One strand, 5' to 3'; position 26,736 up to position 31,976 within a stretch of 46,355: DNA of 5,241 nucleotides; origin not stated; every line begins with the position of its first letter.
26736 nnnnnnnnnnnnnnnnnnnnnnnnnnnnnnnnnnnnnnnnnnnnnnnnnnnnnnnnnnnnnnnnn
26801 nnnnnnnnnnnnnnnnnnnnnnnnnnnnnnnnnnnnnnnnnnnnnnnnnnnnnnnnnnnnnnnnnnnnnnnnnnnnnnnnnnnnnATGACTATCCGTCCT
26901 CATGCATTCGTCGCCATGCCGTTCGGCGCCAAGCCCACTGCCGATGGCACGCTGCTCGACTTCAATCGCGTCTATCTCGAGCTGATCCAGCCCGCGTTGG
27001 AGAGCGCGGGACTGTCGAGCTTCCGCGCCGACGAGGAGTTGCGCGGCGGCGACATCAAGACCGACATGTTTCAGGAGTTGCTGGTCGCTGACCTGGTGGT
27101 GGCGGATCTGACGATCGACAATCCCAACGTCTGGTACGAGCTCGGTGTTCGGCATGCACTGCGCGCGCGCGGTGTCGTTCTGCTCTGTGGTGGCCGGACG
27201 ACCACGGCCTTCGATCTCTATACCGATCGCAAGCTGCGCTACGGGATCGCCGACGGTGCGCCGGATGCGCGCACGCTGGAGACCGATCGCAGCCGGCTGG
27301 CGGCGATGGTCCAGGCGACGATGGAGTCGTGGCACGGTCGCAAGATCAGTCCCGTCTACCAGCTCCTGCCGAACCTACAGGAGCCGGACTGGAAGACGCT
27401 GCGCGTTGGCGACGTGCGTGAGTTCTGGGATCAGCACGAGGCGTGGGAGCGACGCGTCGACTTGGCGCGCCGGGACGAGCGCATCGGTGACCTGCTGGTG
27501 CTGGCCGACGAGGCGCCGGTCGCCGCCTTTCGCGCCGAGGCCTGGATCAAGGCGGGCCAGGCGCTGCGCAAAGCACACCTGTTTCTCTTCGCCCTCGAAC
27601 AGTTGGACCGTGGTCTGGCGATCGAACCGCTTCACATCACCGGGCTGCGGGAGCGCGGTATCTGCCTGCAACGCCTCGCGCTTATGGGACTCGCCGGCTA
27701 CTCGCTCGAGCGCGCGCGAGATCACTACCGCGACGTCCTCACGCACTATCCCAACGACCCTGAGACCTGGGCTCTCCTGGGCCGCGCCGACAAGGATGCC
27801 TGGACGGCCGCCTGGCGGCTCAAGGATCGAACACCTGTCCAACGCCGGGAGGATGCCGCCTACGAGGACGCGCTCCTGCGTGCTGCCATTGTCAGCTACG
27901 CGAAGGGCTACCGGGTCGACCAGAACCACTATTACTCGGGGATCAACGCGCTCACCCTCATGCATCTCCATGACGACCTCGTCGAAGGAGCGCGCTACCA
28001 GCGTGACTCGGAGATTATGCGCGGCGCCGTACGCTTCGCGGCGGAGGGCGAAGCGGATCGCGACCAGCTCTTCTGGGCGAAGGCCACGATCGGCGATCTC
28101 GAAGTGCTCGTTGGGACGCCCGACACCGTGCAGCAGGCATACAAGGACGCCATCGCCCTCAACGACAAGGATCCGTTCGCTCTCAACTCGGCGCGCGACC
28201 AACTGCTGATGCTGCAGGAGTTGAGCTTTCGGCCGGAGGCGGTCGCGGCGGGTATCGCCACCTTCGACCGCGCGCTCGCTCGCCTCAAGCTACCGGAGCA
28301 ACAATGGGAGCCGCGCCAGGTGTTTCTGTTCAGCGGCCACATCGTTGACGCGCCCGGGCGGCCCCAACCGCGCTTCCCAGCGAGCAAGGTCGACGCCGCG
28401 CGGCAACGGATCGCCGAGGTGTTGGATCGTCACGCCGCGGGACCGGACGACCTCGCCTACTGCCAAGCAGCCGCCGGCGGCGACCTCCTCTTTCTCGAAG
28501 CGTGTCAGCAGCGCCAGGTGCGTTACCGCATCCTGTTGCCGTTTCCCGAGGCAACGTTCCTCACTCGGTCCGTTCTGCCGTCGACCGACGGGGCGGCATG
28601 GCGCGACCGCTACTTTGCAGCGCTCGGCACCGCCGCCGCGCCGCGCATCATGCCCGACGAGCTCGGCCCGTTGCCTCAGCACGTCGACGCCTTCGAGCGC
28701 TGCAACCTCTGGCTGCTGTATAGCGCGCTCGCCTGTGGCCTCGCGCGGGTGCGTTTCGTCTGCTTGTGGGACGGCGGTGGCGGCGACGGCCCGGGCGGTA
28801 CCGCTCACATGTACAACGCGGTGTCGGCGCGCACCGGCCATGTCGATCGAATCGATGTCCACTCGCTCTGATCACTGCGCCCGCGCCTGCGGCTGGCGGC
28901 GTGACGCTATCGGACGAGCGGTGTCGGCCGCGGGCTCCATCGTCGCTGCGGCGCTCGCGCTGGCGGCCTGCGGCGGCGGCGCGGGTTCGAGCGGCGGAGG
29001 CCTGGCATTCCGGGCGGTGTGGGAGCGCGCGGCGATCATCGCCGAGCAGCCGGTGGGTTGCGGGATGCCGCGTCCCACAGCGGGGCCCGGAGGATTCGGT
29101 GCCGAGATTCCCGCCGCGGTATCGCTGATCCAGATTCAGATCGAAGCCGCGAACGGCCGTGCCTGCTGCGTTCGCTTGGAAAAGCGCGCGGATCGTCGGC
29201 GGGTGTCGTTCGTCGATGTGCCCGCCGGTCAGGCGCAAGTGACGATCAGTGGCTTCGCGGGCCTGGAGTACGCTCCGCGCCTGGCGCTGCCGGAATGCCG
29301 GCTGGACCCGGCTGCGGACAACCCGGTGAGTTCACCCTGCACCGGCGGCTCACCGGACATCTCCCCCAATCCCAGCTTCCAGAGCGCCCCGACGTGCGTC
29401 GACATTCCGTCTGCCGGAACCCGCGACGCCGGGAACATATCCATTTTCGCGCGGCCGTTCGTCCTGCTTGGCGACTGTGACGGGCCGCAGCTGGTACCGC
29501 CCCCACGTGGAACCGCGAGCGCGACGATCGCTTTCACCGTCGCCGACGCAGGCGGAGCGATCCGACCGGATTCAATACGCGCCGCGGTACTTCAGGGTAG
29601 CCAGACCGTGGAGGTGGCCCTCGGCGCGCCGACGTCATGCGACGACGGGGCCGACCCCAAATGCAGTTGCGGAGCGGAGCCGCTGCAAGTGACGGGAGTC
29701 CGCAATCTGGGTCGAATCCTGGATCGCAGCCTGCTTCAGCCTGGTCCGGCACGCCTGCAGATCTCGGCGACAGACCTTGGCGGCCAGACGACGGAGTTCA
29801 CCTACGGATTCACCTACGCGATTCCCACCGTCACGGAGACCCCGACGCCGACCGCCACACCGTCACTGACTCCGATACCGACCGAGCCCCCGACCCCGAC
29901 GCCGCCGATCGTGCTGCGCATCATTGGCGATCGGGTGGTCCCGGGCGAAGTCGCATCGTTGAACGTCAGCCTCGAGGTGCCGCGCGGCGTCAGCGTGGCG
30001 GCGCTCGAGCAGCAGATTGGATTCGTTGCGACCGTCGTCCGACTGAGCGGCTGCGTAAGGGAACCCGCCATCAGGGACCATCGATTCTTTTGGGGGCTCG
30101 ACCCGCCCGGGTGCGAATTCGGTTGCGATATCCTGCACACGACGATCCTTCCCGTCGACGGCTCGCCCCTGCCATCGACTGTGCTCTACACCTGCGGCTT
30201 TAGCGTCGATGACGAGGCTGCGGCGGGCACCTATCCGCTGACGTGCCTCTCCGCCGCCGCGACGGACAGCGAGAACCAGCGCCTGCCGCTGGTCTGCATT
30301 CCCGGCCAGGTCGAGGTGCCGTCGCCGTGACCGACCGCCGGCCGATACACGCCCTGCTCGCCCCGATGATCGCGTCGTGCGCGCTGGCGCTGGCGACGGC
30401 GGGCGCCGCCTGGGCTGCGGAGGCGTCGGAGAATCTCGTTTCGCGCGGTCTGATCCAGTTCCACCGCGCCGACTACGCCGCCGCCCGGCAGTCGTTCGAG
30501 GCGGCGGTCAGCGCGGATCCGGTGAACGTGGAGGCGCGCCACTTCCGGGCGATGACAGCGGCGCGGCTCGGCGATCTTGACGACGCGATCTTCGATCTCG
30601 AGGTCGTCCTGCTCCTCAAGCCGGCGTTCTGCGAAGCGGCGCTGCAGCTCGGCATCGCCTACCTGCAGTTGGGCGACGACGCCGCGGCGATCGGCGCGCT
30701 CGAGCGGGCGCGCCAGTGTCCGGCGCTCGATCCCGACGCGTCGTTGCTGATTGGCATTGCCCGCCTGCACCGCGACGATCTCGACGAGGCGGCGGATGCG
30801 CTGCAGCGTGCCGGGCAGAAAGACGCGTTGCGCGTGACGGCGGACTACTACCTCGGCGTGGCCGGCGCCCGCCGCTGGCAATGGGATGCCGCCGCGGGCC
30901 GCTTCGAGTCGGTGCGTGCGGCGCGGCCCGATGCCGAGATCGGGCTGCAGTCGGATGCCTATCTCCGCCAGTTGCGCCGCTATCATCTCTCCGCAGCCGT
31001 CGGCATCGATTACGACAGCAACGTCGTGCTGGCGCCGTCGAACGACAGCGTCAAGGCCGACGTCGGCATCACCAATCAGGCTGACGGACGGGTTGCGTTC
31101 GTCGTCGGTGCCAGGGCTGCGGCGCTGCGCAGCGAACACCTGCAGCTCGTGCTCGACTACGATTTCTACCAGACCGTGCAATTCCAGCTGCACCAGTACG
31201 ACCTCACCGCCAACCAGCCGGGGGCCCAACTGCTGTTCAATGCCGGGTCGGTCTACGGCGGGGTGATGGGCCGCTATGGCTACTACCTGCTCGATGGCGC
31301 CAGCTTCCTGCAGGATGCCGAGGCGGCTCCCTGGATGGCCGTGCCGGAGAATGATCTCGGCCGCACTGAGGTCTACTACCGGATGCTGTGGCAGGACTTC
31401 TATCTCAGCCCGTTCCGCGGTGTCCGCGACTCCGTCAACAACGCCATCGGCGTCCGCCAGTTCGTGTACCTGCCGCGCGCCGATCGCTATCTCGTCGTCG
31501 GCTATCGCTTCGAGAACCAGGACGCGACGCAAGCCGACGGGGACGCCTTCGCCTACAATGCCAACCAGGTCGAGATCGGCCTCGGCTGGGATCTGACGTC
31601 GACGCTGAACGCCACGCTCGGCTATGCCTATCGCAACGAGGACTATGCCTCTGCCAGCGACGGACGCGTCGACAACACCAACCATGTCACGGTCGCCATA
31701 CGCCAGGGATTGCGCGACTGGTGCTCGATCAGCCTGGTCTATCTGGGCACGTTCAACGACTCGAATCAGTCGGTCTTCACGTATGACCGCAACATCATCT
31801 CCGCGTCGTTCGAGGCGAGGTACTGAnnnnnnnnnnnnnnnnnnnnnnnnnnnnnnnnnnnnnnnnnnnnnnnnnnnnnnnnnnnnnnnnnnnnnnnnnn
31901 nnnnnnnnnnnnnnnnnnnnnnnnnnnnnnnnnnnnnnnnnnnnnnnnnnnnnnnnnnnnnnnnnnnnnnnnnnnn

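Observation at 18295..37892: Recurrent motif (core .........) upstream of several island transcription units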

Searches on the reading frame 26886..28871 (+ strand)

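Call 10: search_protein_families(library=pfam, proteins=[window:26886-28871:+], max_evalue=0.01)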
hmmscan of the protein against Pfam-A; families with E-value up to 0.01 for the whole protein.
window:26886-28871:+ (661 aa): 4 families
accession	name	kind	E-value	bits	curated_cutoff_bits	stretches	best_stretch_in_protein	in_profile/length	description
PF20308.4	TPR-S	-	3.4e-15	56.9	27.6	1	238-359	7-102/102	Tetratricopeptide Repeats-Sensor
PF13281.12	MAP3K_TRAF_bd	-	8.4e-07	28.8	24.1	1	289-450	209-353/371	MAP3K TRAFs-binding domain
PF13428.12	TPR_14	-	0.0019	19.1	23.5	1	263-301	6-44/44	Tetratricopeptide repeat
PF13431.12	TPR_17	-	0.0049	17.5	24.4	0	281-300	2-21/34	Tetratricopeptide repeat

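Call 67: search_protein_families(library=padloc, proteins=[window:26886-28871:+], max_evalue=0.001)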
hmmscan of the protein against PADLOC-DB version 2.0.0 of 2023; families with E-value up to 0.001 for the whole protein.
window:26886-28871:+ (661 aa): 1 family
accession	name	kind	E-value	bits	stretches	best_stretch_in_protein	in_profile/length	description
PDLC00733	Effector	-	0.00012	19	1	34-118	267-353/388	TIR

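Call 68: search_protein_families(library=ncbifam, proteins=[window:26886-28871:+], max_evalue=0.01)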
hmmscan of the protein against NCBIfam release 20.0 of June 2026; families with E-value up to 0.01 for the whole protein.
window:26886-28871:+ (661 aa): 0 families

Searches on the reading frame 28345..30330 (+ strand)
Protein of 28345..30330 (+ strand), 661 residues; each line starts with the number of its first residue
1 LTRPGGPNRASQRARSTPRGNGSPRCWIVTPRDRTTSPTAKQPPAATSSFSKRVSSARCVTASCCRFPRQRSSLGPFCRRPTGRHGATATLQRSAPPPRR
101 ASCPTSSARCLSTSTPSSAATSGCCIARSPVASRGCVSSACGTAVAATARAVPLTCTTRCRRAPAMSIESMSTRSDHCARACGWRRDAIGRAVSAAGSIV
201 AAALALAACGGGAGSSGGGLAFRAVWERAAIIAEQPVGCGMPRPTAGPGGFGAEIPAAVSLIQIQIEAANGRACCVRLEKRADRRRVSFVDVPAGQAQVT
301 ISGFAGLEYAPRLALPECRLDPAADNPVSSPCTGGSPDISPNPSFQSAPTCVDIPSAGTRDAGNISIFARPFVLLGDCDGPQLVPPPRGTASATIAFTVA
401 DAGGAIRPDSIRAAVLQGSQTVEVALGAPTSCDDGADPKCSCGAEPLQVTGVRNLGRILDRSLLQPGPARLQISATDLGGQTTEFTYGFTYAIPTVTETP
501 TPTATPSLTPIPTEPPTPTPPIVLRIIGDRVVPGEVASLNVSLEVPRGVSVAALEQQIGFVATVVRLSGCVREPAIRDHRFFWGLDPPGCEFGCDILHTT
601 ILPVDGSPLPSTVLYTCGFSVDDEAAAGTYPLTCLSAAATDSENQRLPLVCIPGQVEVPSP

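Call 22: search_protein_families(library=pfam, proteins=[window:28345-30330:+], max_evalue=0.001)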
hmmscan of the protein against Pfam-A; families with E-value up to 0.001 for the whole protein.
window:28345-30330:+ (661 aa): 0 families

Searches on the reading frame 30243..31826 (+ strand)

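Call 22: search_protein_families(library=pfam, proteins=[window:30243-31826:+], max_evalue=0.001)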
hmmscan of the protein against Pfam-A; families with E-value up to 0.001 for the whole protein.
window:30243-31826:+ (527 aa): 12 families
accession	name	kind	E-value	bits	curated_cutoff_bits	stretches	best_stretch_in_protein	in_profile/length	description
PF07719.23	TPR_2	-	3.6e-11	42.7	27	0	97-127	2-32/34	Tetratricopeptide repeat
PF13432.12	TPR_16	-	4.3e-09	37.1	32.7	2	75-119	10-53/65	Tetratricopeptide repeat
PF00515.34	TPR_1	-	2.1e-08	34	27.8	0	135-156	6-27/34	Tetratricopeptide repeat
PF13181.12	TPR_8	-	2.8e-07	30.6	25.7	0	66-94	5-33/34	Tetratricopeptide repeat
PF13371.12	TPR_9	-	2.8e-06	27.7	35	0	55-104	22-71/73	Tetratricopeptide repeat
PF14559.12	TPR_19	-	6.5e-05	23.6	25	0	77-116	6-45/68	Tetratricopeptide repeat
PF13428.12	TPR_14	-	0.00011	23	23.5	0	131-165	2-36/44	Tetratricopeptide repeat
PF13431.12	TPR_17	-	0.00014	22.3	24.4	0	85-116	2-33/34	Tetratricopeptide repeat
PF13174.12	TPR_6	-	0.00026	21.9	26.3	0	131-156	1-26/33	Tetratricopeptide repeat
PF23914.1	TPR_CcmH_CycH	-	0.00031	21.1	42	0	75-123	100-148/158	Cytochrome c-type biogenesis protein H TPR domain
PF04575.19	SlipAM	-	0.0005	20.1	22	1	406-471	161-223/288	Surface lipoprotein assembly modifier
PF13414.12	TPR_11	-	0.001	19.2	26.8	0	109-144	7-42/42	TPR repeat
